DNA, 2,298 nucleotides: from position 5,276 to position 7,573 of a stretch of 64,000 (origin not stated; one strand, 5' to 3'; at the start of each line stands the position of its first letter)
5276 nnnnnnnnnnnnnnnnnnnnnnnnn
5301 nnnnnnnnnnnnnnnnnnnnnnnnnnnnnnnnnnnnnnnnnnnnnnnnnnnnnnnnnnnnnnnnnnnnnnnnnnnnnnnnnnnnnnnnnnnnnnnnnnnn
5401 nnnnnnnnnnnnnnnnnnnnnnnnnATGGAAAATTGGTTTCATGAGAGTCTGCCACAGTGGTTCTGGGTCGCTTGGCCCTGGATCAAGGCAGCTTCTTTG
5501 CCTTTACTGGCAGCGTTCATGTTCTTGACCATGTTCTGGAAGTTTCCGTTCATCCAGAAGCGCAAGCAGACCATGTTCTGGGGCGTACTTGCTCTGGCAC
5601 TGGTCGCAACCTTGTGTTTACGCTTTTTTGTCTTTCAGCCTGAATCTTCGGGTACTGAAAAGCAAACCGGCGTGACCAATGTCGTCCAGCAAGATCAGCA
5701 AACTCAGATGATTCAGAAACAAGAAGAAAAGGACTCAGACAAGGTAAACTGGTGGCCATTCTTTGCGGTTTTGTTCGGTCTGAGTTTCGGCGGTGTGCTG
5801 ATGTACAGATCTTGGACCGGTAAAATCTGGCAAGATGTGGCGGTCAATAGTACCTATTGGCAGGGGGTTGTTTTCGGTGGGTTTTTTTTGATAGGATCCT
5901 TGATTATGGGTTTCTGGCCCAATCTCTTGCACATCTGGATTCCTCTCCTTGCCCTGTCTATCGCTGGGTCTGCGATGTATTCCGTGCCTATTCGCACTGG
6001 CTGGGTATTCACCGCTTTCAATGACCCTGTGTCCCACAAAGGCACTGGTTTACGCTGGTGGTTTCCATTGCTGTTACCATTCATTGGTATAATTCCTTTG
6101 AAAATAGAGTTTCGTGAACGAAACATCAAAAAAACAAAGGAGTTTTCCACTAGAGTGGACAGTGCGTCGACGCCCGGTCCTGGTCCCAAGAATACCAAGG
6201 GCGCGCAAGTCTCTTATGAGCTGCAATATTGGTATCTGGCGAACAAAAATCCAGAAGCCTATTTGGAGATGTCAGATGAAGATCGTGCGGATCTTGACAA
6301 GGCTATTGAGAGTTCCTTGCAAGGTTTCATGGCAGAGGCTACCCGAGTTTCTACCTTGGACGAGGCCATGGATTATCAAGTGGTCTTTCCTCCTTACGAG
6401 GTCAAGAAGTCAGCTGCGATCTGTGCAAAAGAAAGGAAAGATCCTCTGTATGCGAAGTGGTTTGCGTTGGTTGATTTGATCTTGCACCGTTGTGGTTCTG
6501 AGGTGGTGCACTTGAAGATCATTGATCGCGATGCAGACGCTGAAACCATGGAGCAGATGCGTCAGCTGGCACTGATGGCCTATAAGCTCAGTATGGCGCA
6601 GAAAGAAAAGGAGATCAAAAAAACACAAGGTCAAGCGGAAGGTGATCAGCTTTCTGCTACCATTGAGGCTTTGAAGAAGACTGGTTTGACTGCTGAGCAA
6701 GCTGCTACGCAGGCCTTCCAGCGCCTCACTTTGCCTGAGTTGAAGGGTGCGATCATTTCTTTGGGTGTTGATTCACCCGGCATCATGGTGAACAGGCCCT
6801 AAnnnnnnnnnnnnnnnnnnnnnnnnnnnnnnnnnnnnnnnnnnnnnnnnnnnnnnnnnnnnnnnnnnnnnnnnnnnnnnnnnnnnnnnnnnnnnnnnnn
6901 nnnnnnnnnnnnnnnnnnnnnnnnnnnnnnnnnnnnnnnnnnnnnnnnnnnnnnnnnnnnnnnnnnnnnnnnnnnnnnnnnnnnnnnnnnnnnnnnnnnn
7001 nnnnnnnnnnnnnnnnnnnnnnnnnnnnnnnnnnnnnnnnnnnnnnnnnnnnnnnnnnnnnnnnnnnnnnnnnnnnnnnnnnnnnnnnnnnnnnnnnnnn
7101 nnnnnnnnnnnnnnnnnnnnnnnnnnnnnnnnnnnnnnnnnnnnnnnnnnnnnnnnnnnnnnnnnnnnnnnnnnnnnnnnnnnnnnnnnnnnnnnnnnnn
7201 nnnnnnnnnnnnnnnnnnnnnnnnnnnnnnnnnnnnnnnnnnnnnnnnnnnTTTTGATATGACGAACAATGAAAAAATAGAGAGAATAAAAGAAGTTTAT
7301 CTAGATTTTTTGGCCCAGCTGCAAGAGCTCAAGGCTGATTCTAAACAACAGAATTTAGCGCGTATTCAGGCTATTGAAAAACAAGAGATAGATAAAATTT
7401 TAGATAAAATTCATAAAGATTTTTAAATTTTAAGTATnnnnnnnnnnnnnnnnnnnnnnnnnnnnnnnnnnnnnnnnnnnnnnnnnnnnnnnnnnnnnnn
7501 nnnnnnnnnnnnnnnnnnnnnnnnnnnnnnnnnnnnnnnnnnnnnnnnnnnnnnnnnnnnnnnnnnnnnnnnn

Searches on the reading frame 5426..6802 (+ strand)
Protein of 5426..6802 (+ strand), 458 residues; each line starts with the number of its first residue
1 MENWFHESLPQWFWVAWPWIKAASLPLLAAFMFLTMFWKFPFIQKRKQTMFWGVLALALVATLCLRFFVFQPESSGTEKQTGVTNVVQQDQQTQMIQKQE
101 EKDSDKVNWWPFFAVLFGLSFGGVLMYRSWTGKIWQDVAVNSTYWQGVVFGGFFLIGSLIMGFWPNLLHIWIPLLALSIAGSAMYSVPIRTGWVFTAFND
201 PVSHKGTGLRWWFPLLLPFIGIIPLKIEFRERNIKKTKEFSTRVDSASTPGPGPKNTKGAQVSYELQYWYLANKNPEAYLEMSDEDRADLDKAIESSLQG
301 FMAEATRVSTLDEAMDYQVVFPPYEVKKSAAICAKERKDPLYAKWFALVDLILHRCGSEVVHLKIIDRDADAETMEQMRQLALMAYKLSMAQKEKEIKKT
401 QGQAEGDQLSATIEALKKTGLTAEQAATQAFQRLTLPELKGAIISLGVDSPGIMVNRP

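Call 8: search_protein_families(library=pfam, proteins=[window:5426-6802:+], max_evalue=0.01)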
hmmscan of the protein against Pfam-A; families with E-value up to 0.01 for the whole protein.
window:5426-6802:+ (458 aa): 1 family
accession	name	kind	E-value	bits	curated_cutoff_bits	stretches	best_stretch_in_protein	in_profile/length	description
PF13567.11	DUF4131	-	0.00097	19.3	31.6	1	22-110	7-87/165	Domain of unknown function (DUF4131)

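Call 18: search_protein_families(library=phrogs, proteins=[window:5426-6802:+], max_evalue=0.1)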
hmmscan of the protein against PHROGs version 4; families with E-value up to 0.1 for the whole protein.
window:5426-6802:+ (458 aa): 0 families

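Call 19: search_protein_families(library=ncbifam, proteins=[window:5426-6802:+], max_evalue=0.1)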
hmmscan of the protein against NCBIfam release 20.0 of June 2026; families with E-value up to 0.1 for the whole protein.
window:5426-6802:+ (458 aa): 1 family
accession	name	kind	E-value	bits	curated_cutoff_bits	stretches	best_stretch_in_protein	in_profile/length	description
NF008002.0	PRK10727.1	equivalog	0.026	13.6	557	1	347-386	107-146/341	HTH-type transcriptional regulator GalR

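Call 110: search_protein_families(library=padloc, proteins=[window:5426-6799:+], max_evalue=0.01)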
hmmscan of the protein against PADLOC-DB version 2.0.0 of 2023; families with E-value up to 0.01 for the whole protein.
window:5426-6799:+ (458 aa): 0 families

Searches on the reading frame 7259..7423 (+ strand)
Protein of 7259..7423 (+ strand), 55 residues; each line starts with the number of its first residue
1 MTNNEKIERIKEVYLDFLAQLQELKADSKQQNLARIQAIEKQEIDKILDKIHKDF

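Call 110: search_protein_families(library=padloc, proteins=[window:7259-7423:+], max_evalue=0.01)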
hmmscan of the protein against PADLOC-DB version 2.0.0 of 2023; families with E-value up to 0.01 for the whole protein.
window:7259-7423:+ (55 aa): 1 family
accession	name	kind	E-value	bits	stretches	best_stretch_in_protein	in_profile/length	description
PDLC04340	PDC-M03A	-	0.0053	14.3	1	11-54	208-251/280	-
